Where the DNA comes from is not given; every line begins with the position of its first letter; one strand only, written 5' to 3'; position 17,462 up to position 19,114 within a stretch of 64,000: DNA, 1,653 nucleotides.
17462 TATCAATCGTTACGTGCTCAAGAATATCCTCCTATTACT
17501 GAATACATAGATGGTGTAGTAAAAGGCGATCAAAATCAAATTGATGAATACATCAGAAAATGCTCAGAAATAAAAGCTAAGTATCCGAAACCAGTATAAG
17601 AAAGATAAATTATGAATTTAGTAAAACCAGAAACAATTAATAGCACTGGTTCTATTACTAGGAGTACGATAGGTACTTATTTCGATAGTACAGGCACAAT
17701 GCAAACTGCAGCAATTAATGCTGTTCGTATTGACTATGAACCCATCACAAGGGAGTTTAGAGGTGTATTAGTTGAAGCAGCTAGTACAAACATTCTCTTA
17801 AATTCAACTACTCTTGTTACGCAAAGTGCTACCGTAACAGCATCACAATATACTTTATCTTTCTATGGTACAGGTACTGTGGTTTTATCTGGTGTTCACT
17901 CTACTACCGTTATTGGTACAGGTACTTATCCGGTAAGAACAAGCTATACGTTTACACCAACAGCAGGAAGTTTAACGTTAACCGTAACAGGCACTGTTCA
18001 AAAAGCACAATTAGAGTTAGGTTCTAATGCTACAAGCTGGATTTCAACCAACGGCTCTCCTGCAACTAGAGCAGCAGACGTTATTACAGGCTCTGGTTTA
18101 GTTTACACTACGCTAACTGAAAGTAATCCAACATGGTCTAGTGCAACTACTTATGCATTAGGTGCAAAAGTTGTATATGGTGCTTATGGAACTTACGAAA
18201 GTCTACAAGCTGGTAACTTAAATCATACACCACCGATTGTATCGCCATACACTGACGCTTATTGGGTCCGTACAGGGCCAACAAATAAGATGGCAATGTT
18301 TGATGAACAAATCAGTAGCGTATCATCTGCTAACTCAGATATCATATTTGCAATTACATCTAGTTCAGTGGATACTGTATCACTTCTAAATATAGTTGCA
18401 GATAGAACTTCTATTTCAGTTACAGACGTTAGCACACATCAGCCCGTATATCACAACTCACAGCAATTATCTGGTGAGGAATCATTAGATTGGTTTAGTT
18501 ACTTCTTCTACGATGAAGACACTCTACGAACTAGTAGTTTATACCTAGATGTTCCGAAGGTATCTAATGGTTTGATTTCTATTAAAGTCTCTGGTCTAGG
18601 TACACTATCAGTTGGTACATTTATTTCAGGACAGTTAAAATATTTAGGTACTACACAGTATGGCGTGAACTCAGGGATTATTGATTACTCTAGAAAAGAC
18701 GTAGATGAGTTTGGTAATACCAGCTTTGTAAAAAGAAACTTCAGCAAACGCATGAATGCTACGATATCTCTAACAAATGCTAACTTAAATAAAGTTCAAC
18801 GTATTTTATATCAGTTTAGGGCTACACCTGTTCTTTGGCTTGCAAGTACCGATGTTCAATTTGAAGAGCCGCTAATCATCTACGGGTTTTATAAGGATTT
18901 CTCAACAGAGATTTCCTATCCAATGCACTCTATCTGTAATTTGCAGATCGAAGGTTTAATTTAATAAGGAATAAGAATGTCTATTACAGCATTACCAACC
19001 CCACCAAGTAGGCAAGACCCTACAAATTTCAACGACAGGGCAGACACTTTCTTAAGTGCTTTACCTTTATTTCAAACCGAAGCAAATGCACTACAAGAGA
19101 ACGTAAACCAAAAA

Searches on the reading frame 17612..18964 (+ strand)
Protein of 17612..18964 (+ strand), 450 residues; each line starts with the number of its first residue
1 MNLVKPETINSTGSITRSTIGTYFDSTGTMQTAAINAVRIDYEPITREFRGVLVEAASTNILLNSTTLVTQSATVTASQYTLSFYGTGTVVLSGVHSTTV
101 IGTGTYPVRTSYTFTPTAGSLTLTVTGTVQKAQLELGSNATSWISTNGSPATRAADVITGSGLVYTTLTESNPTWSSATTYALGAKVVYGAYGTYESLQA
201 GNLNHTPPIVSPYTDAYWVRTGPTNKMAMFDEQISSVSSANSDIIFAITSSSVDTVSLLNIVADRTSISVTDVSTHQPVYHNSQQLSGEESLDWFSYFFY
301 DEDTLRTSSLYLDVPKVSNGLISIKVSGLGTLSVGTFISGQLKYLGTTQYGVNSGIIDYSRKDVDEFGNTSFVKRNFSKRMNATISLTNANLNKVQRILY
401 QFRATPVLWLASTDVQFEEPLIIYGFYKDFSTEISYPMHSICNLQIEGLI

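Call 12: search_protein_families(library=phrogs, proteins=[window:17612-18964:+], max_evalue=0.00001)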
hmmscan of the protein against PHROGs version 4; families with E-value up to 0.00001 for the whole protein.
window:17612-18964:+ (450 aa): 3 families
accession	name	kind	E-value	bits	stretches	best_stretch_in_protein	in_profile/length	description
phrog_6278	-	unknown function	4.6e-59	201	1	154-450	11-306/306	-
phrog_5939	-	tail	1.8e-18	67.4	1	8-111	366-454/801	tail protein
phrog_1419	-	tail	1.9e-06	27.3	0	129-178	609-664/793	tail protein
